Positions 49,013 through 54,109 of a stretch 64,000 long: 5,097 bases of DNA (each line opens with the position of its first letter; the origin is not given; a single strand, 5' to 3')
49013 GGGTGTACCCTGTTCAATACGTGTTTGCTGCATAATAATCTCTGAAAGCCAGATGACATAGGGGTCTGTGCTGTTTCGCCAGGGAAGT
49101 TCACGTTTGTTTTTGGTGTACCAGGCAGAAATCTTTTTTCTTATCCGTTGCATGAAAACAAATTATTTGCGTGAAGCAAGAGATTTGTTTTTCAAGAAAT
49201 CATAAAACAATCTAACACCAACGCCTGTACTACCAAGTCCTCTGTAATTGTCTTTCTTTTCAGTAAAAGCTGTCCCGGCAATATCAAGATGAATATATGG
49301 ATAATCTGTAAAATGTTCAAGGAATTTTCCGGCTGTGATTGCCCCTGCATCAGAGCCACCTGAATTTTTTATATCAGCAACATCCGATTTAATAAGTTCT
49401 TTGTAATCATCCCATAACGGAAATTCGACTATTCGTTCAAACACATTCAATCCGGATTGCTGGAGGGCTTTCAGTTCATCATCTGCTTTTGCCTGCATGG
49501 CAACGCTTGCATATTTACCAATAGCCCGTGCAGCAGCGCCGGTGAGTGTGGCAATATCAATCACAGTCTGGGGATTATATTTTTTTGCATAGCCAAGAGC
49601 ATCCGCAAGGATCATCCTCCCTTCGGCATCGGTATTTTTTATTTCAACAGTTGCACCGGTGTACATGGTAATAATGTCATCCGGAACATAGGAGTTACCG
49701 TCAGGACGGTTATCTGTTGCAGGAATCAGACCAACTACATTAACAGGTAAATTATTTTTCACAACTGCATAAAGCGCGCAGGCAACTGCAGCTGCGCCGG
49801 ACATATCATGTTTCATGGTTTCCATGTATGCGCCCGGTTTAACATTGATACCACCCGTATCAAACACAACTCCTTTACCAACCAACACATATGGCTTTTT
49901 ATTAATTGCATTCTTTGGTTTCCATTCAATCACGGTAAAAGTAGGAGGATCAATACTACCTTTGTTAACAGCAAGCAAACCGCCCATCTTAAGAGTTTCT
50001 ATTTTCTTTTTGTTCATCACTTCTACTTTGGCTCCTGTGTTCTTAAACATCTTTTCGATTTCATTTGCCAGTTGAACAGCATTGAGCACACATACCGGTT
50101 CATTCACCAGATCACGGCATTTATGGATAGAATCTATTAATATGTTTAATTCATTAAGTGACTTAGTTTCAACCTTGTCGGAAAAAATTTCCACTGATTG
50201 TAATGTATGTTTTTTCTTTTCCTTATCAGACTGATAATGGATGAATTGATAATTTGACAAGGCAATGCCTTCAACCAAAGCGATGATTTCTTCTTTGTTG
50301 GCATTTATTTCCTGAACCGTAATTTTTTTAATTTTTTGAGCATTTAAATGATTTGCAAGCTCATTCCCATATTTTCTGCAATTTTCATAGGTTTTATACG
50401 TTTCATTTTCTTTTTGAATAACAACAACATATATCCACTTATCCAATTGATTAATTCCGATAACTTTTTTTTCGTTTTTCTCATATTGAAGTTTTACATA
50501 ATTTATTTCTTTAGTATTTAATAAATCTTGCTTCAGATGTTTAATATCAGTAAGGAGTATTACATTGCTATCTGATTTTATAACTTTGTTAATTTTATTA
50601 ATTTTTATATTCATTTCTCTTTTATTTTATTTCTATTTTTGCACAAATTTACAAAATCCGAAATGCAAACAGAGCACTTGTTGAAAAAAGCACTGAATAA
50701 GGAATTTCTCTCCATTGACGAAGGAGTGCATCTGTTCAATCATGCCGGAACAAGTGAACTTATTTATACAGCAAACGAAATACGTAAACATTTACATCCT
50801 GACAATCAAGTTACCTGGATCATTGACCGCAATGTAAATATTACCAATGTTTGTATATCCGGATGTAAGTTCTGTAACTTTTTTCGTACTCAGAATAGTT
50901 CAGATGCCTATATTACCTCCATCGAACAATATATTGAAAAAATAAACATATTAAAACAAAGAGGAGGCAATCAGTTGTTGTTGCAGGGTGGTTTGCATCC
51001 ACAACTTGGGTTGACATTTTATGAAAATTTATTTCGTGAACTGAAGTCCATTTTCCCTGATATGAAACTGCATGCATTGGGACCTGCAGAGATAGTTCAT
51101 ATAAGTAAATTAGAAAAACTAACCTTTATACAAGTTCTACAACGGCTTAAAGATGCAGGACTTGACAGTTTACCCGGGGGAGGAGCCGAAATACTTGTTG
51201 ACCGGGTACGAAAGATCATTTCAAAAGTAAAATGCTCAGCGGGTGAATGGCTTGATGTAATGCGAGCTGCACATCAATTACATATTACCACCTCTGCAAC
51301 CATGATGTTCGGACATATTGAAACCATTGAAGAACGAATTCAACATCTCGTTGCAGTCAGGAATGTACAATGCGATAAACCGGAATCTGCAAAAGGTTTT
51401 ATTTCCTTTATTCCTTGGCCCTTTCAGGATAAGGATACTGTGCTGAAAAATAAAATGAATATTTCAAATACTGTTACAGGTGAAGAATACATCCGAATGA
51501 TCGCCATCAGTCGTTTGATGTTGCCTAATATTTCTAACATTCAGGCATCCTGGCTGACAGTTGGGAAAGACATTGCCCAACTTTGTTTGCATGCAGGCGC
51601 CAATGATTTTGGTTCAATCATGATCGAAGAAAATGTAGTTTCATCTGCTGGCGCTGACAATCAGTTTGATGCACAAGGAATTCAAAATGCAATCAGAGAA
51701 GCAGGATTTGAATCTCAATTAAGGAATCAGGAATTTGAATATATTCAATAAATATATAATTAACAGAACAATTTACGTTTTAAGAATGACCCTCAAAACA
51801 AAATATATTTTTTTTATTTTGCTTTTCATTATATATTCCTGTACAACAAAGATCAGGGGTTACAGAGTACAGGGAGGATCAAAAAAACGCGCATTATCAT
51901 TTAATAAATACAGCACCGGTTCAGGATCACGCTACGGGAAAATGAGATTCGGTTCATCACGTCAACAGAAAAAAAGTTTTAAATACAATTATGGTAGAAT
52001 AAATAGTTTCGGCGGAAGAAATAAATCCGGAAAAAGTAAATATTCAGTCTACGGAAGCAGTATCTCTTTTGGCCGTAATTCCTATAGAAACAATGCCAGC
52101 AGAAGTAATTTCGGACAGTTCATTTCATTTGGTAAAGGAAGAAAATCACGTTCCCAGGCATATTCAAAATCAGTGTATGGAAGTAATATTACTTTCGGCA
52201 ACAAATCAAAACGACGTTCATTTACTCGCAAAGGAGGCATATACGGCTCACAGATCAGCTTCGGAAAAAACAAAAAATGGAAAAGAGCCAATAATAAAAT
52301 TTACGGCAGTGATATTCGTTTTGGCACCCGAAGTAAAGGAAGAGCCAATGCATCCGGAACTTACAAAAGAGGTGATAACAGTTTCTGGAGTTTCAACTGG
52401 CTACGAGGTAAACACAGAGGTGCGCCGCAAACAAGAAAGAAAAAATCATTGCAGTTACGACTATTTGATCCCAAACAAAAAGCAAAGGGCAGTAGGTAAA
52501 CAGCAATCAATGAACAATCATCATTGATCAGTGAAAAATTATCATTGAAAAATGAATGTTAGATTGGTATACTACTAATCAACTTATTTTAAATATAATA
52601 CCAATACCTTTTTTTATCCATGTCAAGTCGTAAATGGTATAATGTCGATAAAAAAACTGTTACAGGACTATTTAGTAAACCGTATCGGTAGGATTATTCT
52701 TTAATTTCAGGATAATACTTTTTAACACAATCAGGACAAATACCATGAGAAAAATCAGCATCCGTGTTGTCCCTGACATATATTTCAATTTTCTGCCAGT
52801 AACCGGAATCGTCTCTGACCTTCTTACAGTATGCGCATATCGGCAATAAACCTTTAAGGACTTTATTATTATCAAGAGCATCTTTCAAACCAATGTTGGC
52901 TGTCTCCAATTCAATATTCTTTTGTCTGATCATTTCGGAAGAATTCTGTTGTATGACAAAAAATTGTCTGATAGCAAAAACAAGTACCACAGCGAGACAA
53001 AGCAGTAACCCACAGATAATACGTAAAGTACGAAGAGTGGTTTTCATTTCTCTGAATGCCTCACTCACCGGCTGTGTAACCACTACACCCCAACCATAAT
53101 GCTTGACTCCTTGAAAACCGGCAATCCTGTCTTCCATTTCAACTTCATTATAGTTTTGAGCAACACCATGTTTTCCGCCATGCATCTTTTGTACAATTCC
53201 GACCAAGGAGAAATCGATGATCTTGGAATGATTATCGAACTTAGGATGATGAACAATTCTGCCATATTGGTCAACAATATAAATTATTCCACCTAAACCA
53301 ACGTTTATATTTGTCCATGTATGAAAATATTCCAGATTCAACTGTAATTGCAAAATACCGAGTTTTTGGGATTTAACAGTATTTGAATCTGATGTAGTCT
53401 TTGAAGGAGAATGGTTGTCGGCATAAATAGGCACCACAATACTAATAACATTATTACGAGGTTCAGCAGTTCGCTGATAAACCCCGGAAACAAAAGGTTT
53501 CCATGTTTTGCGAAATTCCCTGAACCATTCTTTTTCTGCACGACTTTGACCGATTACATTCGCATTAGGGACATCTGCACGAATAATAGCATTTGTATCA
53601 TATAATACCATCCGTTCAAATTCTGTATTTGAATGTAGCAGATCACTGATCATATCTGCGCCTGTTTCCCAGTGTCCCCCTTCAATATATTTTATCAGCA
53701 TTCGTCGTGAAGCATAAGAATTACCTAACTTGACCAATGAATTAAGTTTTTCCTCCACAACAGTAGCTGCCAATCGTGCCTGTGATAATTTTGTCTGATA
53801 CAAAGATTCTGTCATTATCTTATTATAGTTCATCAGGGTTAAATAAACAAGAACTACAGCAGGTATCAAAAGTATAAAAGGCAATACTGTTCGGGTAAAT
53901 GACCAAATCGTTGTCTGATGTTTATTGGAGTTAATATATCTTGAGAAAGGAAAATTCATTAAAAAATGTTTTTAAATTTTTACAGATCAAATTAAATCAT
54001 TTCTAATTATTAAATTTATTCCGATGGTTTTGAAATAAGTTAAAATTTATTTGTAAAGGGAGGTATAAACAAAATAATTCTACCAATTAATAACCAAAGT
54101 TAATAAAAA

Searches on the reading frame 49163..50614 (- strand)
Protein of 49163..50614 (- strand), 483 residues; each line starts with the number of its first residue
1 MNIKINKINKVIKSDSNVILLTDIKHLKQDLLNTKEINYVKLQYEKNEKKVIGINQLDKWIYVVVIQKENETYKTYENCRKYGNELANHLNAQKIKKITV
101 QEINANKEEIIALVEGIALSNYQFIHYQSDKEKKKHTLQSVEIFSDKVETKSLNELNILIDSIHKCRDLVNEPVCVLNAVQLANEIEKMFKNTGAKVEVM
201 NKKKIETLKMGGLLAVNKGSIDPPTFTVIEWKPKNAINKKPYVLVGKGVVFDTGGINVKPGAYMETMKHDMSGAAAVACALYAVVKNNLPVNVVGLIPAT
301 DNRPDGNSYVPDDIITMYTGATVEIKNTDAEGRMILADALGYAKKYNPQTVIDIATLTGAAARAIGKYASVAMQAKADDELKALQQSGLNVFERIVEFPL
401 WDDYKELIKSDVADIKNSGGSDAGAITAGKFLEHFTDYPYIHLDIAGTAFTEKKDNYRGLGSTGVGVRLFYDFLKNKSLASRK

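Call 78: search_protein_families(library=pfam, proteins=[window:49163-50614:-], max_evalue=0.00001)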
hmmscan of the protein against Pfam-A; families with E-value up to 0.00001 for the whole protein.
window:49163-50614:- (483 aa): 2 families
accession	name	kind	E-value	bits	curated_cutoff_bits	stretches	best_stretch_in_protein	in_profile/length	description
PF00883.26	Peptidase_M17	-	2.4e-110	369.1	25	1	166-470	3-309/310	Cytosol aminopeptidase family, catalytic domain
PF02789.23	Peptidase_M17_N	-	6.9e-06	26.4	23.4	0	59-131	53-129/129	Cytosol aminopeptidase family, N-terminal domain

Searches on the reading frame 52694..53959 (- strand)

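Call 78: search_protein_families(library=pfam, proteins=[window:52694-53959:-], max_evalue=0.00001)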
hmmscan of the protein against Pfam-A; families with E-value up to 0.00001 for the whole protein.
window:52694-53959:- (421 aa): 1 family
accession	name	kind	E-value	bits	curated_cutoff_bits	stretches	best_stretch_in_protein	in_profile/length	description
PF02743.24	dCache_1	-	1.1e-14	55.1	45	1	49-249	3-196/240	Cache domain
